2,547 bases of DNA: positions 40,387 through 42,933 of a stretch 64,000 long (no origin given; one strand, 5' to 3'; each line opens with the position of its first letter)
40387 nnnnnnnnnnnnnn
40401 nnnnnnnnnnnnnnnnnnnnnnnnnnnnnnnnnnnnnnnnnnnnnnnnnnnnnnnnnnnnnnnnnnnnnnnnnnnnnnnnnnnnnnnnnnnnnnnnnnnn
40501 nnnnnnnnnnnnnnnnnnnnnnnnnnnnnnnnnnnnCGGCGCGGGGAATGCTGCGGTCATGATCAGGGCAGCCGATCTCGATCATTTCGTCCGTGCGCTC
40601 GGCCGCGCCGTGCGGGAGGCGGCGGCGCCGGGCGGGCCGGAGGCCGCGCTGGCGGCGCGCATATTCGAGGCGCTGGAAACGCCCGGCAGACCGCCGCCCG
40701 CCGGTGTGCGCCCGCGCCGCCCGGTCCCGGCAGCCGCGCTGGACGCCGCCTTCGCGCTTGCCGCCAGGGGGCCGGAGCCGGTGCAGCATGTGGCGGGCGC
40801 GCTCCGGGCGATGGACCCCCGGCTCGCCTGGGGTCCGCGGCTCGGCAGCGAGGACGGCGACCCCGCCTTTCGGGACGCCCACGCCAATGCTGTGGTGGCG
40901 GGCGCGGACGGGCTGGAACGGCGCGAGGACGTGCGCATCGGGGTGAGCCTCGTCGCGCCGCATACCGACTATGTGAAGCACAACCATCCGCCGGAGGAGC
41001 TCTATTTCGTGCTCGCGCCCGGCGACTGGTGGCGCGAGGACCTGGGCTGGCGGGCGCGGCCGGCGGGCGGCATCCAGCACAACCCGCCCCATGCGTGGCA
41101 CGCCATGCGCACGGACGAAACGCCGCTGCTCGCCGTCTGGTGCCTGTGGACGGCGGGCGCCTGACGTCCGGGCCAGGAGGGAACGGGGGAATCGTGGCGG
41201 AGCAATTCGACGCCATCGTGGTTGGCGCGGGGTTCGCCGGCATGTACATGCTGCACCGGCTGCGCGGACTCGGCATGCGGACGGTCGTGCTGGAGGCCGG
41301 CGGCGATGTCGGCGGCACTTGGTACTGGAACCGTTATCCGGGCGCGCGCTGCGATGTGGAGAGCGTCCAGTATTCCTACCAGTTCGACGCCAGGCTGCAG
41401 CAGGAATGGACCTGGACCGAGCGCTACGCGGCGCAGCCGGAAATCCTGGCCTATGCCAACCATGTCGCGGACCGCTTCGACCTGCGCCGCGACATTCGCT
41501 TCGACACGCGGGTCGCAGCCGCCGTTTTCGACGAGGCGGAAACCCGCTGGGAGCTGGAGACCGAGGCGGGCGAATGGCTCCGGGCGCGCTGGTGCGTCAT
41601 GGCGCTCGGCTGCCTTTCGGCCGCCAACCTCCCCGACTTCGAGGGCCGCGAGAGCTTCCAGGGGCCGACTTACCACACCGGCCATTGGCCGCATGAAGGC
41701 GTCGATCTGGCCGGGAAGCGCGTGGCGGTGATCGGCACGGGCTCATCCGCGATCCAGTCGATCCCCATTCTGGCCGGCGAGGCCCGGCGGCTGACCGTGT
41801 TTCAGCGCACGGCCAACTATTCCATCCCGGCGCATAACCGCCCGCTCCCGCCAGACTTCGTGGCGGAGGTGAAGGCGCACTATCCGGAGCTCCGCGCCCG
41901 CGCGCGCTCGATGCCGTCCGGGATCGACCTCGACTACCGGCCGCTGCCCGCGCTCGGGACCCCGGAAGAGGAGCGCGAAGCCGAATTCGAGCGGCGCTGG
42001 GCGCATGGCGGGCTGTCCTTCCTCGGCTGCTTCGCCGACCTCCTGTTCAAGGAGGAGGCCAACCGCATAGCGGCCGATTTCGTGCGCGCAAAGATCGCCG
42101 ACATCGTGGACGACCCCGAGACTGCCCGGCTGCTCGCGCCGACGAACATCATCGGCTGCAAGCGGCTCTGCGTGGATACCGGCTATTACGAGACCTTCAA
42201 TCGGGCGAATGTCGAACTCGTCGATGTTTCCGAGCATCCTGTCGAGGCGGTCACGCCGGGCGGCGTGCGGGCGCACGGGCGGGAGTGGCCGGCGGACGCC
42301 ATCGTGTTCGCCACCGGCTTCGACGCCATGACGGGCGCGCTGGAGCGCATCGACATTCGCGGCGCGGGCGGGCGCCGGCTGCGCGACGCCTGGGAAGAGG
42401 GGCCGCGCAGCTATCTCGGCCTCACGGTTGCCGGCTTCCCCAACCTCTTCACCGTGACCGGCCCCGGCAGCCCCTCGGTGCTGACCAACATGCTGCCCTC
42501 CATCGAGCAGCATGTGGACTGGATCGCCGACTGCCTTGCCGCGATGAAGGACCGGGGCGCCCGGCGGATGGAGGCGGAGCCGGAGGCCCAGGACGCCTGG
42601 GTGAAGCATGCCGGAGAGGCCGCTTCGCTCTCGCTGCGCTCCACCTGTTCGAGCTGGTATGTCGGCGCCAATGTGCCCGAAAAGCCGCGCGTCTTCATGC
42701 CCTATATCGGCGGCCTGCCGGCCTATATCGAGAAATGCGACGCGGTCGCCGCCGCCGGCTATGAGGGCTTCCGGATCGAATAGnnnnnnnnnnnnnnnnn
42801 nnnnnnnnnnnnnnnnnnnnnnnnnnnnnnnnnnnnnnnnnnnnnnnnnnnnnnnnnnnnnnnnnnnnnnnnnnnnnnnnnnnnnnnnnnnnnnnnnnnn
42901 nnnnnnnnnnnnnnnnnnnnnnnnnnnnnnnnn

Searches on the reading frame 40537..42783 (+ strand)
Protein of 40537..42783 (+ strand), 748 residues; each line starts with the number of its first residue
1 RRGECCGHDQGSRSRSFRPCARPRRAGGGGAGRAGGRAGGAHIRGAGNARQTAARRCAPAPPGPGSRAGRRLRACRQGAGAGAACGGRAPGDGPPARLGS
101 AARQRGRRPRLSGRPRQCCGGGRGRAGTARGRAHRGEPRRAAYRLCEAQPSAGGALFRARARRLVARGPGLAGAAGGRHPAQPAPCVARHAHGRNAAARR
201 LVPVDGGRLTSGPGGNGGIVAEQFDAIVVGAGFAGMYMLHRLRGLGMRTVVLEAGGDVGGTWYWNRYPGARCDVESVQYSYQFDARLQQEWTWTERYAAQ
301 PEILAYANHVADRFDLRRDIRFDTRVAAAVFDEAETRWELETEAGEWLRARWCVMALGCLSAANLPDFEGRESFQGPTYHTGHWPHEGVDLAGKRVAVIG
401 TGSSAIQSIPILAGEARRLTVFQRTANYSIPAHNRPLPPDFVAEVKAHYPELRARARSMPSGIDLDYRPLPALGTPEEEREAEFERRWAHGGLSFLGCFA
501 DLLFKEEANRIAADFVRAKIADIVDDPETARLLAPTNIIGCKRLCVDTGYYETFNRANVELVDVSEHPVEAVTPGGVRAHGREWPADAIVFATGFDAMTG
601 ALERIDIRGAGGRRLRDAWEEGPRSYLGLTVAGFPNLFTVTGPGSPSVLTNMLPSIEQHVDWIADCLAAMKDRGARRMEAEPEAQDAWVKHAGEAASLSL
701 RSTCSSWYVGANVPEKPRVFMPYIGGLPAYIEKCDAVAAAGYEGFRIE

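Call 41: search_protein_families(library=pfam, proteins=[window:40537-42783:+], max_evalue=0.001)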
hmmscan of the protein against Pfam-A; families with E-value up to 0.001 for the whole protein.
window:40537-42783:+ (748 aa): 4 families
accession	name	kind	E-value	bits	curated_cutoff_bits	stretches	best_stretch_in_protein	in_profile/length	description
PF13738.12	Pyr_redox_3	-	1.4e-13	51.2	30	1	227-429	1-200/305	Pyridine nucleotide-disulphide oxidoreductase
PF07992.20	Pyr_redox_2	-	1.2e-09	38.5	26.1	1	225-423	2-172/291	Pyridine nucleotide-disulphide oxidoreductase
PF13450.12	NAD_binding_8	-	8.7e-09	36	21.9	1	228-274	1-47/68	NAD(P)-binding Rossmann-like domain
PF00743.25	FMO-like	-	2.8e-07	29.8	22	1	228-420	6-210/532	Flavin-binding monooxygenase-like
